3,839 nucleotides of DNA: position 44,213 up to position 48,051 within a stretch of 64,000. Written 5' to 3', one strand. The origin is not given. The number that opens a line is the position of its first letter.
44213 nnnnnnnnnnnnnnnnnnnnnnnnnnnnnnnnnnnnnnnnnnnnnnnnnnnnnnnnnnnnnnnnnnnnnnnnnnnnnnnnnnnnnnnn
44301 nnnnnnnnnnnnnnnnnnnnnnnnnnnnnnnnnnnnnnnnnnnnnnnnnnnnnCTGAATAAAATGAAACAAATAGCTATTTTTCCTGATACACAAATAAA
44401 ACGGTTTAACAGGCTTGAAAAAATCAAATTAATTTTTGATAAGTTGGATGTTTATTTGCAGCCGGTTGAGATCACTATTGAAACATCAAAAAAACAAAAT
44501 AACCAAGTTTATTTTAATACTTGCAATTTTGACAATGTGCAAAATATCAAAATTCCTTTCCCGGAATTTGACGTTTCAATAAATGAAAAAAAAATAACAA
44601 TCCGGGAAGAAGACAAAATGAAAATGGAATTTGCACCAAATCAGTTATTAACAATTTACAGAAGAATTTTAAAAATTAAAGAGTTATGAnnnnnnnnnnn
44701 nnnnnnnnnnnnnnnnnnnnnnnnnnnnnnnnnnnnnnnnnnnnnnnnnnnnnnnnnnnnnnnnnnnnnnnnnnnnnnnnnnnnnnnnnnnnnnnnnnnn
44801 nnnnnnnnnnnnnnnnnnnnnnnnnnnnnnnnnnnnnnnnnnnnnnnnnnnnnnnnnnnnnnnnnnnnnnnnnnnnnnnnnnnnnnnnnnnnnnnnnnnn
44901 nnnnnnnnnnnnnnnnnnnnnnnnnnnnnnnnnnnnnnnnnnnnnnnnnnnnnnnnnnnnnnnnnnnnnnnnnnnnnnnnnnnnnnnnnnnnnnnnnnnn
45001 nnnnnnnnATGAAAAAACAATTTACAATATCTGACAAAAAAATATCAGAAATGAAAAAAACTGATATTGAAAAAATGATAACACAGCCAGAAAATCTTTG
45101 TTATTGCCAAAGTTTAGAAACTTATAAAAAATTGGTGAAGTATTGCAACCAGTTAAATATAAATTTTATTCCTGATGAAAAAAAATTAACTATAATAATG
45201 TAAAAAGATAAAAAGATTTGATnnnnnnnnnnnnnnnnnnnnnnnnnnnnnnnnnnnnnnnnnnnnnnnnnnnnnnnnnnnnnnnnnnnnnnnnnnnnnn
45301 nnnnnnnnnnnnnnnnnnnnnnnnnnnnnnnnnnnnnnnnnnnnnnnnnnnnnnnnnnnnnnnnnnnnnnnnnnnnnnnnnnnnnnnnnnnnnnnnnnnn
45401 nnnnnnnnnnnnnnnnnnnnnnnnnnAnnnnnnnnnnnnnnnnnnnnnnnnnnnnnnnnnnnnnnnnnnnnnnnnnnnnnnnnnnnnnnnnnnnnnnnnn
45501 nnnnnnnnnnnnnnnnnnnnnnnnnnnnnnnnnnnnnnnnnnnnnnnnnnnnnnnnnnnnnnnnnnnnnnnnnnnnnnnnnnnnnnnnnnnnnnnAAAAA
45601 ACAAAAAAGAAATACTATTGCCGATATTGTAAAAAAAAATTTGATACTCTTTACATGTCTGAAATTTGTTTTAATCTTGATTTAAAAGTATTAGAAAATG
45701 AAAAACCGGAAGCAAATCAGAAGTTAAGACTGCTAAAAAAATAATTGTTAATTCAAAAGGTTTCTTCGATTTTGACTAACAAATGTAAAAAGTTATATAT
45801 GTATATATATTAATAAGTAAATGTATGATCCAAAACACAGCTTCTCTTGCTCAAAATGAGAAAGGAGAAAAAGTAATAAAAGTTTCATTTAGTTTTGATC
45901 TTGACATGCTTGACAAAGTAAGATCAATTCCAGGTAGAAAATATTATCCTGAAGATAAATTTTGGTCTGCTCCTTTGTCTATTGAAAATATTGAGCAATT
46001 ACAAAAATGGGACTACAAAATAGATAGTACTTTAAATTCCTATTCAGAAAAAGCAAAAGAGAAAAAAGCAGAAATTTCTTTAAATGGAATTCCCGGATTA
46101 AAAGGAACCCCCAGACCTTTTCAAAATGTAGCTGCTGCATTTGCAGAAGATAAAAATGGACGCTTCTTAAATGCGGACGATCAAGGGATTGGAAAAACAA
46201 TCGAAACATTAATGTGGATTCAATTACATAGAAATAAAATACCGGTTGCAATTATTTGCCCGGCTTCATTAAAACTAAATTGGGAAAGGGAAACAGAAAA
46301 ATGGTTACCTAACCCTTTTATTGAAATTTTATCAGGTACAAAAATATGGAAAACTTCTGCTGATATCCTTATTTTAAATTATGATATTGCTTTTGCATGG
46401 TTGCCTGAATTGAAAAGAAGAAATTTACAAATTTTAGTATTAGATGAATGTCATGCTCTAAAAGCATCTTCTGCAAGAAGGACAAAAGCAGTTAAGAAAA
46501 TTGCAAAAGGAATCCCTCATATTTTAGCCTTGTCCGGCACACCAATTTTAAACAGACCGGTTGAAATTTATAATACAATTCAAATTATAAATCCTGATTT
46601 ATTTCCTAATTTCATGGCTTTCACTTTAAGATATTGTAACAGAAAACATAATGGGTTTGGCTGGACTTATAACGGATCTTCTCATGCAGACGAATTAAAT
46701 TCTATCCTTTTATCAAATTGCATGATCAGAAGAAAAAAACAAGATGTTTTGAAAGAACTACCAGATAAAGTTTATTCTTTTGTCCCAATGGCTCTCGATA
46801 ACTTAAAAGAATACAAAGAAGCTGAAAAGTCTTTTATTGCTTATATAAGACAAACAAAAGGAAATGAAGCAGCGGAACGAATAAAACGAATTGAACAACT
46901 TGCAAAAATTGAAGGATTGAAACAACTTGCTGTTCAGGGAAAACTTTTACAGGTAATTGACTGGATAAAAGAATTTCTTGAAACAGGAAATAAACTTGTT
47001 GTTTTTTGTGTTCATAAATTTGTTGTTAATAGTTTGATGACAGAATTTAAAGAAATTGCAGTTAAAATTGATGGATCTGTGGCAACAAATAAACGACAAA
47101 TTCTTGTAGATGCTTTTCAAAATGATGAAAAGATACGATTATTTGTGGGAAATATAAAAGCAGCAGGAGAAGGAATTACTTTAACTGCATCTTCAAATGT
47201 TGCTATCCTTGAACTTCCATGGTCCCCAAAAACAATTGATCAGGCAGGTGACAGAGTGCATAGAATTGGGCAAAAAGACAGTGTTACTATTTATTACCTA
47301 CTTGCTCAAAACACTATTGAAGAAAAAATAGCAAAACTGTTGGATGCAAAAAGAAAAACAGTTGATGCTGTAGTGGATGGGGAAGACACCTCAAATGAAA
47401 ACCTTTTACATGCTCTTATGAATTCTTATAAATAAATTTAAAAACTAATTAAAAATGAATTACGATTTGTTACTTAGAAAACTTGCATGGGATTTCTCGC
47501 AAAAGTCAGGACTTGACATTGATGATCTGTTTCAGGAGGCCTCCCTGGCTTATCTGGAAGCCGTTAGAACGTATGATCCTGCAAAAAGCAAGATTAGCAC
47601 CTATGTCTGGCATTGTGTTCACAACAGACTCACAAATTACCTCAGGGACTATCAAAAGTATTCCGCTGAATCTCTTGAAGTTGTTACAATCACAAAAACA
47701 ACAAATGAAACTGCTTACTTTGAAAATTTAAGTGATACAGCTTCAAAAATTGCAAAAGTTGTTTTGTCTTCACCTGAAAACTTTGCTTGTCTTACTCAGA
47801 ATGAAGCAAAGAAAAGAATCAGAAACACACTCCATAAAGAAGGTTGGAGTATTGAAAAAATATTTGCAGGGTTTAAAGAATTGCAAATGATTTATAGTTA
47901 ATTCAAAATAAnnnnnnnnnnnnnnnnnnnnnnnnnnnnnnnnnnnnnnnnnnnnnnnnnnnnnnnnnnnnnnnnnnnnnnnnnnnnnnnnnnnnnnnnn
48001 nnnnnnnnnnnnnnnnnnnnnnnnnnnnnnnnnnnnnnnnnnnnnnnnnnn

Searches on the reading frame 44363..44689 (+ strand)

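Call 29: search_protein_families(library=phrogs, proteins=[window:44363-44689:+], max_evalue=0.001)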
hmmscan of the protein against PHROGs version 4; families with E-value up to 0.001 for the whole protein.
window:44363-44689:+ (108 aa): 0 families

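Call 55: search_protein_families(library=pfam, proteins=[window:44363-44689:+], max_evalue=0.5)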
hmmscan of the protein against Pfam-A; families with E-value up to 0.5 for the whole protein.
window:44363-44689:+ (108 aa): 3 families
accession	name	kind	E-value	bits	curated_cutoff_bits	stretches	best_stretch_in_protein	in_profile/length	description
PF20413.5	BLTP1_N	-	0.011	13.8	100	1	20-95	522-598/1119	BLTP1-like family N-terminal region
PF02680.19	DUF211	-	0.1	13.2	22.1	0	11-43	23-55/89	Uncharacterized ArCR, COG1888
PF22067.2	Cep192_D3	-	0.16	12.5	27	1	33-106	7-83/99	Cep192 domain 3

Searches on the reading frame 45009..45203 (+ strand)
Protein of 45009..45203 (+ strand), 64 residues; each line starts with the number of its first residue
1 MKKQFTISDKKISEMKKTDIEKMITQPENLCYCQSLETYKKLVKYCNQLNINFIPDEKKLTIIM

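Call 29: search_protein_families(library=phrogs, proteins=[window:45009-45203:+], max_evalue=0.001)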
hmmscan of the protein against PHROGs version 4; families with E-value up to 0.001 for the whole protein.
window:45009-45203:+ (64 aa): 0 families

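Call 55: search_protein_families(library=pfam, proteins=[window:45009-45203:+], max_evalue=0.5)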
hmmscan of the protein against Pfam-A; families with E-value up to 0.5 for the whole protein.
window:45009-45203:+ (64 aa): 1 family
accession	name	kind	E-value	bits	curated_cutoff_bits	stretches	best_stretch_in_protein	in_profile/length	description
PF23404.1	FAZ1_C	-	0.14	12.7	27.6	1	14-31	12-29/35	FAZ1, C-terminal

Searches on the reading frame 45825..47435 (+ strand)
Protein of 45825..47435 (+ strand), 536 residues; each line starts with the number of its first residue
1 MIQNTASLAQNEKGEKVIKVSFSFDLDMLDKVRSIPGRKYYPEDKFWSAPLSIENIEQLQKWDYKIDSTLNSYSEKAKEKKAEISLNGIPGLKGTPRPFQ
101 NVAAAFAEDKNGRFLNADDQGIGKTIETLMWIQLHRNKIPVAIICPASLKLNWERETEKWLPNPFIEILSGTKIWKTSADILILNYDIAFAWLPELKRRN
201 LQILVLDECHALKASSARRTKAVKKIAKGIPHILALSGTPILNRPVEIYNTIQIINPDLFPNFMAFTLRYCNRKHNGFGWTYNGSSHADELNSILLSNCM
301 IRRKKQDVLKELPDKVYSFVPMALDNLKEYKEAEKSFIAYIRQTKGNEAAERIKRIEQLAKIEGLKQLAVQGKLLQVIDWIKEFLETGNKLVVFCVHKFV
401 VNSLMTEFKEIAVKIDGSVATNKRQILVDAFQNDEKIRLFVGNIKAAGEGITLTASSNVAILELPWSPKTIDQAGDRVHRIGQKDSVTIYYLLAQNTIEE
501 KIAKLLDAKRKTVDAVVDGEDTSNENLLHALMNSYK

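Call 10: search_protein_families(library=pfam, proteins=[window:45825-47435:+], max_evalue=0.01)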
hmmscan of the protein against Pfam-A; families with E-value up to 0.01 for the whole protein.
window:45825-47435:+ (536 aa): 4 families
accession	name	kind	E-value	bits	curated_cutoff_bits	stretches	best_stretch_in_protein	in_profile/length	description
PF00176.29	SNF2-rel_dom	-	4.4e-27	95.4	24.9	1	117-348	23-269/290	SNF2-related domain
PF00271.37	Helicase_C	-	1.4e-14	54.7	23.5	1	378-482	3-110/110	Helicase conserved C-terminal domain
PF04851.21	ResIII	-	2.3e-08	34.5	22.5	1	103-241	16-163/164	Type III restriction enzyme, res subunit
PF00270.35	DEAD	-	1.2e-05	25.5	26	1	117-241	20-161/167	DEAD/DEAH box helicase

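Call 11: search_protein_families(library=phrogs, proteins=[window:45825-47435:+], max_evalue=0.001)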
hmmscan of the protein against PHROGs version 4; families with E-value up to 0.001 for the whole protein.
window:45825-47435:+ (536 aa): 9 families
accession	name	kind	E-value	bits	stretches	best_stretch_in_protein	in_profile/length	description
phrog_62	-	DNA, RNA and nucleotide metabolism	8.6e-114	382.5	1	76-522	680-1138/1881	DNA helicase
phrog_29996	-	unknown function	1.6e-31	110.2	1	115-517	746-1164/1189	-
phrog_23807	-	unknown function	7.6e-22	77.9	2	328-519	463-668/1053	-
phrog_16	-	DNA, RNA and nucleotide metabolism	1.3e-13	51.1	1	22-502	231-607/986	DNA helicase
phrog_21391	-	DNA, RNA and nucleotide metabolism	4.5e-13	48.3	1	386-481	1357-1454/2021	DNA helicase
phrog_11801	-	other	1.5e-11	43.3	1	410-525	1385-1500/2269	DNA methyltransferase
phrog_24008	-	DNA, RNA and nucleotide metabolism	2.6e-11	43.2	2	391-527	832-971/1006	helicase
phrog_1685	-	unknown function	4.9e-11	41.6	1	429-525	1461-1557/2278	-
phrog_11354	-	unknown function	6e-09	36.6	1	433-517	20-105/116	-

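Call 15: find_related_loci(query=window:45825-47435:+, collection=viral_contigs, flank=10000)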
Query window:45825-47435:+ (536 aa) in viral_contigs; peptide patterns used: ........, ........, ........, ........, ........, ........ (x = any residue, [..] = any of these).
21 stretches matched a pattern; 7 encode a relative of the query (tblastn E <= 1e-3); 7 distinct loci.
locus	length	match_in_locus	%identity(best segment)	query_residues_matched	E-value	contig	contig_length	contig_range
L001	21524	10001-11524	56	17-536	1e-179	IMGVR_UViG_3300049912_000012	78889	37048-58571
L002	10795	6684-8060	41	98-526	6e-105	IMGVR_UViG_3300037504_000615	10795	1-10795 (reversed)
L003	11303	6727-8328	31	19-525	5e-73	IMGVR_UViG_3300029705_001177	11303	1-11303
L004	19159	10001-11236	35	139-526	4e-73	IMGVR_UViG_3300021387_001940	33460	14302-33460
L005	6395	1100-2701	31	19-525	4e-73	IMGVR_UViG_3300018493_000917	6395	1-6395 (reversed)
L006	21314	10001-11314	32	113-523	2e-65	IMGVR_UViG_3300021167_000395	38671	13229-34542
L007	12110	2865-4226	32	95-536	1e-56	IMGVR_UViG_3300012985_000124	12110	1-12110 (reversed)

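Call 19: find_related_loci(query=window:45825-47435:+, collection=metagenome_contigs, flank=10000)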
Query window:45825-47435:+ (536 aa) in metagenome_contigs; peptide patterns used: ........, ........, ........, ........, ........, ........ (x = any residue, [..] = any of these).
477 stretches matched a pattern; 228 encode a relative of the query (tblastn E <= 1e-3); the best 80 are kept; 80 distinct loci.
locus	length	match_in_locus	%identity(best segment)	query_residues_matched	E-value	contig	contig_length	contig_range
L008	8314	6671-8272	62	1-535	0e+0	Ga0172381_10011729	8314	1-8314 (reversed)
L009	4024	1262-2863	61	1-535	0e+0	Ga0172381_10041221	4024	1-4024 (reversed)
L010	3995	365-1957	54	5-536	0e+0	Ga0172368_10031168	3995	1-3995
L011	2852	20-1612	54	5-536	0e+0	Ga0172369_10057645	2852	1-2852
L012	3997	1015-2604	49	6-536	0e+0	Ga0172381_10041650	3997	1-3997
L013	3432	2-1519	55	31-536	0e+0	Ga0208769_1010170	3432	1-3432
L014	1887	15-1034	55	192-532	7e-131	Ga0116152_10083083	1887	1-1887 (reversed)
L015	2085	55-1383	41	89-535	4e-118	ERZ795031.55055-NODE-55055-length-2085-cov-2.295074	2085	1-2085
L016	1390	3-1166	48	182-536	1e-120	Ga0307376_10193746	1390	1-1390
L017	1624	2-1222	41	125-535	8e-110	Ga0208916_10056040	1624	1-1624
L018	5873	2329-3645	38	92-536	1e-89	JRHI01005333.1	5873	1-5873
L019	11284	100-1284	34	132-524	5e-66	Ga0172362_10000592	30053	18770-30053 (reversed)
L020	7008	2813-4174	32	95-536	1e-55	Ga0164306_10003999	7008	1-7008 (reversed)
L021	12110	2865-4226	32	95-536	1e-55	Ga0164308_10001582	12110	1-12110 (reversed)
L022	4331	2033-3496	28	55-523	2e-51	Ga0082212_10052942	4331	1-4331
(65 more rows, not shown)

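Call 34: find_homologous_proteins(query=window:45825-47435:+, max_evalue=1e-60)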
Query window:45825-47435:+ (536 aa): 3826 proteins with E <= 1e-60 among 8000 candidates; the best 120 are listed.
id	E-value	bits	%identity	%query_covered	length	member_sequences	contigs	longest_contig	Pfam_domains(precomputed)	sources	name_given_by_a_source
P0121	0.0e+0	1203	100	100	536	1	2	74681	PF00270.36,PF00176.30,PF00271.38,PF04851.22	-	-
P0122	9.8e-230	781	65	100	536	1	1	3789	PF00270.36,PF00176.30,PF00271.38,PF04851.22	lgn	-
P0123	1.0e-221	755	62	99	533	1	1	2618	PF00270.36,PF00176.30,PF00271.38,PF04851.22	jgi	-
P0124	4.0e-219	746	61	99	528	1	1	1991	PF00270.36,PF00176.30,PF00271.38,PF04851.22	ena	-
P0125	1.9e-218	744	61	100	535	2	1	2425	PF00176.30,PF00271.38,PF04851.22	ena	-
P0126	2.2e-218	744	61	100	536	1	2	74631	PF00270.36,PF00176.30,PF00271.38,PF04851.22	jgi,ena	jgi:SWI/SNF-related matrix-associated actin-dependent regulator 1 of chromatin subfamily A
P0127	2.3e-218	744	61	100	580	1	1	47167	PF00176.30,PF00271.38,PF04851.22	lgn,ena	-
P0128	4.8e-218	743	62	100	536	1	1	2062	PF00270.36,PF00176.30,PF00271.38,PF04851.22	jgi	-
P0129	6.3e-218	742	65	62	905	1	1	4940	PF00176.30,PF14623.12,PF00271.38,PF13403.12,PF14890.12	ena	-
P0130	1.5e-215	735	61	99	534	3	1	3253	PF00176.30,PF00271.38,PF04851.22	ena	-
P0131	1.9e-215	734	61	99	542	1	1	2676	PF00176.30,PF00271.38,PF04851.22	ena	-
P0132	3.3e-215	733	63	99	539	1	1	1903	PF00176.30,PF00271.38,PF04851.22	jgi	-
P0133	1.8e-214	731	62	100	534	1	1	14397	PF00270.36,PF00176.30,PF00271.38,PF04851.22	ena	-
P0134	2.3e-214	731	61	99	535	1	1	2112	PF00176.30,PF00271.38,PF04851.22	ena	-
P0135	2.9e-212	724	60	100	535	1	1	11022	PF00176.30,PF00271.38,PF04851.22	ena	-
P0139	2.4e-203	694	58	99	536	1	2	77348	PF00176.30,PF00271.38,PF04851.22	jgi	jgi:SWI/SNF-related matrix-associated actin-dependent regulator 1 of chromatin subfamily A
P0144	7.3e-202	689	57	99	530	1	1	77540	PF00270.36,PF00176.30,PF00271.38,PF04851.22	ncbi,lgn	-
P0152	1.2e-197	676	56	99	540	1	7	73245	PF00176.30,PF00271.38,PF04851.22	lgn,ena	-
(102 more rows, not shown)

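Call 35: find_encoding_contigs(protein=P0126, flank=10000, max_places=1)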
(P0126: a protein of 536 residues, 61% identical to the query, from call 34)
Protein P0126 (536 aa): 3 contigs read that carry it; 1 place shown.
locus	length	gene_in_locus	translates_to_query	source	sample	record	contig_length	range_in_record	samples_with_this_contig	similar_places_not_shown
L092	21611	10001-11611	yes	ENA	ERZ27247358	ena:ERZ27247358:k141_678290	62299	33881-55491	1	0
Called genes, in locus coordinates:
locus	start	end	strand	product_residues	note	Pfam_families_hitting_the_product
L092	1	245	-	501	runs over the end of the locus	-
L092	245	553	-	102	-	-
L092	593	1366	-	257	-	-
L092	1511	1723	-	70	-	PF00313:CSD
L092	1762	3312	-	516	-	PF17289:Terminase_6C (weak)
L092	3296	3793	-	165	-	-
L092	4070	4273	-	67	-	PF23858:DUF7220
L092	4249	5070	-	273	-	PF01507:PAPS_reduct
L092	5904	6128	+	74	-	-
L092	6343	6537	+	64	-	-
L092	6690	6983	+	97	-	-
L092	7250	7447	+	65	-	-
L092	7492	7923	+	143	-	-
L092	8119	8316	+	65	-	-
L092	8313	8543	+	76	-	-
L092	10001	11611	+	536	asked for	PF00176:SNF2-rel_dom, PF04851:ResIII, PF00270:DEAD (faint), PF00271:Helicase_C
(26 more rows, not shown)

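Call 36: find_encoding_contigs(protein=P0127, flank=10000, max_places=1)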
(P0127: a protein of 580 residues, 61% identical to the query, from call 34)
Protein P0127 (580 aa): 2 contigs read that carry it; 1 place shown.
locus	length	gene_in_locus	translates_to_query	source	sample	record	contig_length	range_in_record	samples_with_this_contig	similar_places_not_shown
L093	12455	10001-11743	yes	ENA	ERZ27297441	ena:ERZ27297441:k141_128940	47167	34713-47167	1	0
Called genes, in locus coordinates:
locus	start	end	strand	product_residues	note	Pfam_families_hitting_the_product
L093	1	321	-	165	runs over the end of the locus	-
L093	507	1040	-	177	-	PF02945:Endonuclease_7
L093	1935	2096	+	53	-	-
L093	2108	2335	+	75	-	-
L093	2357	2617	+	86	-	-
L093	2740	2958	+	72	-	-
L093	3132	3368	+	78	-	-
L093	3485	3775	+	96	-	-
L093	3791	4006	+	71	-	-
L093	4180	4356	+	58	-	-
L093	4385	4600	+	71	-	-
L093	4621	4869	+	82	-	PF26096:DUF8033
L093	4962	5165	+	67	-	-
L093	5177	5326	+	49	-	-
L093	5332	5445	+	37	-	-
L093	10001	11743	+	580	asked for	PF00176:SNF2-rel_dom, PF04851:ResIII, PF00271:Helicase_C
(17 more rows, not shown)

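Call 37: find_encoding_contigs(protein=P0139, flank=10000, max_places=1)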
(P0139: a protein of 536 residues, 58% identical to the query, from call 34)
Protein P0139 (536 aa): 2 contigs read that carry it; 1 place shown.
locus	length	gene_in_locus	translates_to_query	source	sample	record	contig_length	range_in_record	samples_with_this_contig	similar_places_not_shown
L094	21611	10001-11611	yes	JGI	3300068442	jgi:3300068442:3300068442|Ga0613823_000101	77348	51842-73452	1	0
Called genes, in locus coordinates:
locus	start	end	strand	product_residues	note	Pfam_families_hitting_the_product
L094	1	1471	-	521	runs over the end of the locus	PF17289:Terminase_6C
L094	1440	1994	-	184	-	-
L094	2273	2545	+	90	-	-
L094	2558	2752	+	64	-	-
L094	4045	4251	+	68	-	-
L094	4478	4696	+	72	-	-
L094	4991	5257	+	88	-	-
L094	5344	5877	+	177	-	-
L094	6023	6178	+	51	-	-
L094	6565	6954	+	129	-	PF24692:DUF7659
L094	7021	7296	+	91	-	-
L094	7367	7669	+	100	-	-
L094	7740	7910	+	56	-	-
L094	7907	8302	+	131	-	-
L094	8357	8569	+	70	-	-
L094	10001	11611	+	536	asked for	PF00176:SNF2-rel_dom, PF04851:ResIII (weak), PF00271:Helicase_C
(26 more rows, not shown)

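Call 38: find_encoding_contigs(protein=P0144, flank=10000, max_places=1)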
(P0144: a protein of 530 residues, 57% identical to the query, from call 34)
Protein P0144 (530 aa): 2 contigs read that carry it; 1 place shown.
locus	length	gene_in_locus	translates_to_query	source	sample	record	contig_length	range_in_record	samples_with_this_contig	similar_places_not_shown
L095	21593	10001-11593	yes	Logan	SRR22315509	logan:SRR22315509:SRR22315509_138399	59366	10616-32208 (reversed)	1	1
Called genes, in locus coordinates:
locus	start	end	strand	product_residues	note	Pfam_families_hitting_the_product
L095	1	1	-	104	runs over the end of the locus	-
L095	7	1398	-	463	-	-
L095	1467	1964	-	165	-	-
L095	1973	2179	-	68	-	PF00313:CSD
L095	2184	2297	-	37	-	-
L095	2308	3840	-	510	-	-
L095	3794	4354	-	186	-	-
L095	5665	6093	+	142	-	-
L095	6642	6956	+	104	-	-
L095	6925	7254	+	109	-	-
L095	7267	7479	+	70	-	-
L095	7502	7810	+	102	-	-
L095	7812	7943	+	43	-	-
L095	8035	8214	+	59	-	-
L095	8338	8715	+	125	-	-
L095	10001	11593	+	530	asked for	PF04851:ResIII, PF00176:SNF2-rel_dom, PF00270:DEAD (faint), PF00271:Helicase_C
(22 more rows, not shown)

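Call 42: search_dna_similar(query=window:45825-47435:+, collection=phages, mode=protein, max_rows=15)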
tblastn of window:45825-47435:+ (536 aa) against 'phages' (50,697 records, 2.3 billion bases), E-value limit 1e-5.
Records with a match: 1954; places in all: 1958; records where one place covers at least 80% of the query: 133.
Best place of each record, by identity: <60% 1954.
By first word of the organism name: Pseudomonas 396; Gordonia 282; Streptococcus 142; Bacteroides 106; Staphylococcus 98; Mycobacterium 84; Vibrio 71; Microbacterium 70; Arthrobacter 66; Salmonella 44; and 117 more.
By host as written in the record: Gordonia terrae 3612 170; - 157; Pseudomonas aeruginosa 153; Pseudomonas aeruginosa PAO1 109; Arthrobacter sp. ATCC 21022 52; Mycobacterium smegmatis mc2 155 50; Gordonia rubripertincta NRRL B-16540 49; Staphylococcus aureus 38; and 549 more.
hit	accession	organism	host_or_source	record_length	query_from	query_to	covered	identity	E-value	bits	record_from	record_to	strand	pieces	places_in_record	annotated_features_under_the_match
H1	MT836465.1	Bacteriophage sp.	human fecal samples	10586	17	535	97%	33.0%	1e-79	278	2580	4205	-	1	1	record has no annotation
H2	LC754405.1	Thermus phage MN1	Thermus thermophilus HB8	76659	89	518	80%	35.7%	2e-74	263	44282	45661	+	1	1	helicase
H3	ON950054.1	Tenacibaculum phage Larrie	Tenacibaculum sp.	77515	12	493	90%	31.8%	6e-63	229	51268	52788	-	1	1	helicase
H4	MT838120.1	Bacteriophage sp.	human fecal samples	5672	17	535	97%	29.5%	3e-65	236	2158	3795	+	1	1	record has no annotation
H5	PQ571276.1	Bacteroides phage BS-TP3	Bacteroides salyersiae BG8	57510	17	535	97%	29.3%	3e-64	233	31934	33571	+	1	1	DNA helicase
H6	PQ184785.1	Arthrobacter phage Kovu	Arthrobacter globiformis B-2979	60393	18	532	96%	29.3%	2e-57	213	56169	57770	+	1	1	95: DNA helicase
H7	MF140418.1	Arthrobacter phage LiSara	Arthrobacter sp. ATCC 21022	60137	11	519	95%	29.6%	8e-60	220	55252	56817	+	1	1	93: DNA helicase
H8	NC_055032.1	Arthrobacter phage LiSara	Arthrobacter sp. ATCC 21022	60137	11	519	95%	29.6%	8e-60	220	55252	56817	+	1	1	93: DNA helicase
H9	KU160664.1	Arthrobacter phage Salgado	Arthrobacter sp. ATCC 21022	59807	11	519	95%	29.6%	2e-59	219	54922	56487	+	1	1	95: helicase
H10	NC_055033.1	Arthrobacter phage Salgado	Arthrobacter sp. ATCC 21022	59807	11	519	95%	29.6%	2e-59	219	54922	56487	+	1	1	95: DNA helicase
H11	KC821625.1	Cellulophaga phage phi13:1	Cellulophaga baltica #13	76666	16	525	95%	29.4%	7e-60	220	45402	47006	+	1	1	helicase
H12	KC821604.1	Cellulophaga phage phiST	Cellulophaga baltica MM#3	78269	16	525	95%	29.4%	7e-60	220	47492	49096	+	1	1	helicase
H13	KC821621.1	Cellulophaga phage phi19:2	Cellulophaga baltica #19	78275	16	525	95%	29.4%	7e-60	220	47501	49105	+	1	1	helicase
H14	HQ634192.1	Cellulophaga phage phiST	Cellulophaga sp. MM#3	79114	16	525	95%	29.4%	7e-60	220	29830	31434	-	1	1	helicase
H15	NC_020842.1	Cellulophaga phage phiST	Cellulophaga sp. MM#3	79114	16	525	95%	29.4%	7e-60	220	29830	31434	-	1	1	helicase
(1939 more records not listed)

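Call 93: find_encoding_contigs(protein=P0152, flank=10000, max_places=1)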
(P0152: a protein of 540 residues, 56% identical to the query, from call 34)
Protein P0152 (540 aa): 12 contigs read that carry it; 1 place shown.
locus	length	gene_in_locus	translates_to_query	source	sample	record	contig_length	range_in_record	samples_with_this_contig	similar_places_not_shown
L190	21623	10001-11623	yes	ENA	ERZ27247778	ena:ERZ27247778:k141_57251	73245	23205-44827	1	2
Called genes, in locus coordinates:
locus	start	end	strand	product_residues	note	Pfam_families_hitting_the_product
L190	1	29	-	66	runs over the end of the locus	PF00313:CSD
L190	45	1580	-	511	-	-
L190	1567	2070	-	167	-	-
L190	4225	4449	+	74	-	-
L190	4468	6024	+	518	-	-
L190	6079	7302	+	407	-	-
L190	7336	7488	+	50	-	-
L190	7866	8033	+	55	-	-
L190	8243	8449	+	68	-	-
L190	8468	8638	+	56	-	-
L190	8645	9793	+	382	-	-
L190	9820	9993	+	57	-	-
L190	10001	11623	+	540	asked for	PF04851:ResIII, PF00176:SNF2-rel_dom, PF00271:Helicase_C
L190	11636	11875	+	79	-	-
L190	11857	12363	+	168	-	PF04542:Sigma70_r2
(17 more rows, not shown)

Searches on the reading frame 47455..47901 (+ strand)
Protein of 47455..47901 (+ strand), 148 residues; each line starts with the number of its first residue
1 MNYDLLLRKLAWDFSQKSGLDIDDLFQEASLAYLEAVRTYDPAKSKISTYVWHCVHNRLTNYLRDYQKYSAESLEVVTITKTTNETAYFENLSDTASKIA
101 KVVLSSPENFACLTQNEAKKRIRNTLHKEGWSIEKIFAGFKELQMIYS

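Call 29: search_protein_families(library=phrogs, proteins=[window:47455-47901:+], max_evalue=0.001)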
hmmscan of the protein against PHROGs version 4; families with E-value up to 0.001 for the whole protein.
window:47455-47901:+ (148 aa): 3 families
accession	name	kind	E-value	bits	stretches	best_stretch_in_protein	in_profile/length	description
phrog_351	-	transcription regulation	4.7e-13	49.6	1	3-104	512-613/928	RNA polymerase sigma factor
phrog_1740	-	transcription regulation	3.3e-05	23.6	1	20-72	81-138/567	RNA polymerase sigma factor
phrog_21612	-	transcription regulation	0.00042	20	1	16-65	34-84/600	RNA polymerase sigma factor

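Call 43: search_dna_similar(query=window:47455-47901:+, collection=phages, mode=protein, max_rows=15, max_evalue=0.001)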
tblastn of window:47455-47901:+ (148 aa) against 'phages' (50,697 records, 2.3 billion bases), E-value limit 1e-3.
No match.

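Call 55: search_protein_families(library=pfam, proteins=[window:47455-47901:+], max_evalue=0.5)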
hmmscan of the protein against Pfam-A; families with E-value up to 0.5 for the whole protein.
window:47455-47901:+ (148 aa): 5 families
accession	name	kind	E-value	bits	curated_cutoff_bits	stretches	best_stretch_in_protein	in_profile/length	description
PF04542.20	Sigma70_r2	-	1.4e-12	47.6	24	1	6-67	8-69/71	Sigma-70 region 2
PF14183.11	YwpF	-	0.03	14.7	28.1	1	55-142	45-132/133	YwpF-like protein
PF20020.4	DUF6431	-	0.045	14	26.6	1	53-90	39-75/82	Domain of unknown function (DUF6431)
PF11291.13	DUF3091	-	0.066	13.8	25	1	64-111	10-53/100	Protein of unknown function (DUF3091)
PF09013.15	YopH_N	-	0.18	12.4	25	1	94-145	58-108/123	YopH, N-terminal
